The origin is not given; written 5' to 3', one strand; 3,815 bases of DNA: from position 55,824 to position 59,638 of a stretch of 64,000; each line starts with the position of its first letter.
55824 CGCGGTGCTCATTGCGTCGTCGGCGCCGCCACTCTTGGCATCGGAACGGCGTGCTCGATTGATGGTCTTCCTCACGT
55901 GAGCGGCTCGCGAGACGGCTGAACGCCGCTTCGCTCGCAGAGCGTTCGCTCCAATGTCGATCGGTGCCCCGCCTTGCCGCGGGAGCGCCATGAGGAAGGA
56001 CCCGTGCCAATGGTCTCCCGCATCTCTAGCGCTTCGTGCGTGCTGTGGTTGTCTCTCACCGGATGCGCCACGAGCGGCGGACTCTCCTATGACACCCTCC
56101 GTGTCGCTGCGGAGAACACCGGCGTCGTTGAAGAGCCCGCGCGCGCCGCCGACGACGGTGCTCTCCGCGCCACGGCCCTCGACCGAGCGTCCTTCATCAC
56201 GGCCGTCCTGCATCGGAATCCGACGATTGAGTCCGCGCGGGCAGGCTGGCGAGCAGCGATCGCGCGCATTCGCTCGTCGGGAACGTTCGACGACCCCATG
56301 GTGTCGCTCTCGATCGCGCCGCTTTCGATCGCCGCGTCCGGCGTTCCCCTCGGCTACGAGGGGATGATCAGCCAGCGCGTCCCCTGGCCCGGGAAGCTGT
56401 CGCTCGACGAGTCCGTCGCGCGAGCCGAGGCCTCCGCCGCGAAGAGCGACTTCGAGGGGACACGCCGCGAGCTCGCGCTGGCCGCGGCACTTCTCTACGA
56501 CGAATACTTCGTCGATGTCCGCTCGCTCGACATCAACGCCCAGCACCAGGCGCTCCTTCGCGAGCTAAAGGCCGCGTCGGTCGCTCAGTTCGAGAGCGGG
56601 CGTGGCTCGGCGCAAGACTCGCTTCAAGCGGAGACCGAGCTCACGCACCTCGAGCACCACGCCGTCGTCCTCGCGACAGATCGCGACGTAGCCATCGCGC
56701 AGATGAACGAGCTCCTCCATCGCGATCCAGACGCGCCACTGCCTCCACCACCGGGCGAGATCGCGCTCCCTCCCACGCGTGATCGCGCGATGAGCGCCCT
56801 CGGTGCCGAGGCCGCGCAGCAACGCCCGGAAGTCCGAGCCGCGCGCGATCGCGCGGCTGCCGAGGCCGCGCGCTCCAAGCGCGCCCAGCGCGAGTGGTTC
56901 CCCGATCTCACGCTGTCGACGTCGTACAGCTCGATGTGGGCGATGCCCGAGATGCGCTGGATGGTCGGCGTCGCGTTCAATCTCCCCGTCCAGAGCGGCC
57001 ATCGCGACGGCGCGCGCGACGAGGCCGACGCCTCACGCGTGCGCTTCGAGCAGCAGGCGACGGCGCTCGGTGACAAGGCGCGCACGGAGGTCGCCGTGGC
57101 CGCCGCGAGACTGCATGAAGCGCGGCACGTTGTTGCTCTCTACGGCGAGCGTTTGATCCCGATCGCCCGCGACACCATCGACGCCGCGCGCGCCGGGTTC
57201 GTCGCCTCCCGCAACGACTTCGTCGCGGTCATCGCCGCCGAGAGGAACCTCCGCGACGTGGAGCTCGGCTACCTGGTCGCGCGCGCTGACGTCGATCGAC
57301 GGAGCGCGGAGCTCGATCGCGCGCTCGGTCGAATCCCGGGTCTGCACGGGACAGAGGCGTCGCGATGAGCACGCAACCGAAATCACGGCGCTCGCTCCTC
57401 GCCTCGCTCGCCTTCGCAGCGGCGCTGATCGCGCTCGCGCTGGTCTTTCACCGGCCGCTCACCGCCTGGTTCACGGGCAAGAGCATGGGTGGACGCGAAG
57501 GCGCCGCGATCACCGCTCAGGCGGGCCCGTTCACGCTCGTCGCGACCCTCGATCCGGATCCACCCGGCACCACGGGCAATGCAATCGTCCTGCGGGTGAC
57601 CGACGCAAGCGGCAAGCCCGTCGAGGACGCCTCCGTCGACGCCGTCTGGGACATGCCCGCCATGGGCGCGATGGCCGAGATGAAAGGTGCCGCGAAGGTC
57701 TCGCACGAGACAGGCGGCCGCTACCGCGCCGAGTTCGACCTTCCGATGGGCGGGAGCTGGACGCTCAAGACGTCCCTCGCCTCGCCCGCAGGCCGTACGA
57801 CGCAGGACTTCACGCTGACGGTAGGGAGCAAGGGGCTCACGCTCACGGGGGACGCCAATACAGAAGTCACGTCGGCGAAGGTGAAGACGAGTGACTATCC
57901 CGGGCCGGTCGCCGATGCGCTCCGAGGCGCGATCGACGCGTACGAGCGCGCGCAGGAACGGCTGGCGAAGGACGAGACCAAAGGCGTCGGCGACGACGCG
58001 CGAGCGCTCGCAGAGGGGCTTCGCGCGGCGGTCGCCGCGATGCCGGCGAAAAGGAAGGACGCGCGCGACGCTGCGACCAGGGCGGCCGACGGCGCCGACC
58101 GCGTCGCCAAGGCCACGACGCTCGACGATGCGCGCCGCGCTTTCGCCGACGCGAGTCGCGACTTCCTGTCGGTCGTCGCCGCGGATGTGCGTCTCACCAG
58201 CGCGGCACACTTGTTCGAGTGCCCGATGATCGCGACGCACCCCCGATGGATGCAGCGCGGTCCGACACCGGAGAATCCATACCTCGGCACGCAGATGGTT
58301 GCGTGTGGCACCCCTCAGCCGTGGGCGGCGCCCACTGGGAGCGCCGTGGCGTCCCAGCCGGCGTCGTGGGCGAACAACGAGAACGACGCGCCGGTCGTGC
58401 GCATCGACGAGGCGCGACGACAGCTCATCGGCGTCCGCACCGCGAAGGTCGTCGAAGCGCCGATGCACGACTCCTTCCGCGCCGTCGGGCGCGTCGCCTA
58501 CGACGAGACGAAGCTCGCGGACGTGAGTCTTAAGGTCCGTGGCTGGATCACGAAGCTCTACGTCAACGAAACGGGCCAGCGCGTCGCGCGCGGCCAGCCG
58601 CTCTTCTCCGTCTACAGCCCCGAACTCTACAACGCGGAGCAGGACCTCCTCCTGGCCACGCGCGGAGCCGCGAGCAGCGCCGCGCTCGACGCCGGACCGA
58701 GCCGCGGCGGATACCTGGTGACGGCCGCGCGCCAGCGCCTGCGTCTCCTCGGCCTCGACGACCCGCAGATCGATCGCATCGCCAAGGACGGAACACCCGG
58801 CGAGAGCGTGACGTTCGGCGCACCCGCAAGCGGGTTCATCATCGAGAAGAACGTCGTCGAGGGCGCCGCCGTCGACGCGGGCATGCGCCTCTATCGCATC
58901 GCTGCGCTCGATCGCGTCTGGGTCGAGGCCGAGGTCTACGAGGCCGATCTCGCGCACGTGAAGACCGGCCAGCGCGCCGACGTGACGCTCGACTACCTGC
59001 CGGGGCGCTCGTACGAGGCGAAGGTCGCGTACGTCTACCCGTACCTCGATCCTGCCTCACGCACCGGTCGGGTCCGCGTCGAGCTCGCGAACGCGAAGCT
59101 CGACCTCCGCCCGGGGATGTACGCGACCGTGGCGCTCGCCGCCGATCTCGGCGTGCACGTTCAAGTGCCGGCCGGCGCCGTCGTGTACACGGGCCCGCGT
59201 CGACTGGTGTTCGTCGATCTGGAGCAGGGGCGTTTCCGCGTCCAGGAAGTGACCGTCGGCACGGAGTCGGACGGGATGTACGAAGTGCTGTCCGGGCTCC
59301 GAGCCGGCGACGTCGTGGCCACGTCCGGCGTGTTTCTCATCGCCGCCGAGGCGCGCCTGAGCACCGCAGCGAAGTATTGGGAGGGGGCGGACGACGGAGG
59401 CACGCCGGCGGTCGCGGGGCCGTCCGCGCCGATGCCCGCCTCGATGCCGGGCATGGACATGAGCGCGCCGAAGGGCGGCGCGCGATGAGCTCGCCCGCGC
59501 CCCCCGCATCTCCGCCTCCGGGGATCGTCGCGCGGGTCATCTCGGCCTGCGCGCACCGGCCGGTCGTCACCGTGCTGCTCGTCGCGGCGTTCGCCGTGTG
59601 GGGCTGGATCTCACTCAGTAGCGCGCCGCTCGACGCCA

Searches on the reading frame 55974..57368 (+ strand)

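Call 29: search_protein_families(library=pfam, proteins=[window:55974-57368:+], max_evalue=0.01)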
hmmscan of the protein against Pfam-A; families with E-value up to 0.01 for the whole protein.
window:55974-57368:+ (464 aa): 1 family
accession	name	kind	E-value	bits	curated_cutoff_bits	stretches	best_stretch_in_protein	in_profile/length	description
PF02321.23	OEP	-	4.9e-35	121.5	22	2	278-452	6-187/187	Outer membrane efflux protein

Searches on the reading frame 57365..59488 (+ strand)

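Call 29: search_protein_families(library=pfam, proteins=[window:57365-59488:+], max_evalue=0.01)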
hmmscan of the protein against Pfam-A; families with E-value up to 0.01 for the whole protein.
window:57365-59488:+ (707 aa): 7 families
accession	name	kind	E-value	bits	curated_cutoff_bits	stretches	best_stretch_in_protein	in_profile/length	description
PF16576.10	HlyD_D23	-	3.9e-78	262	30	1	367-587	2-214/214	Barrel-sandwich domain of CusB or HlyD membrane-fusion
PF13437.12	HlyD_3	-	3.5e-22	79.6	22.2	1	486-584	4-106/106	HlyD family secretion protein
PF13115.11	YtkA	-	9.8e-18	65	25.9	1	63-135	13-83/85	YtkA-like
PF13620.12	CarboxypepD_reg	-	0.00088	20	32.3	1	74-152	2-82/82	Carboxypeptidase regulatory-like domain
PF05751.16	FixH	-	0.0016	18.9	23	1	71-136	72-134/150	FixH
PF11827.13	DUF3347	-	0.0052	18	25.5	1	195-272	7-86/93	Protein of unknown function (DUF3347)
PF16572.11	HlyD_D4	-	0.0077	16.5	26.4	0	451-476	28-53/55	Long alpha hairpin domain of cation efflux system protein, CusB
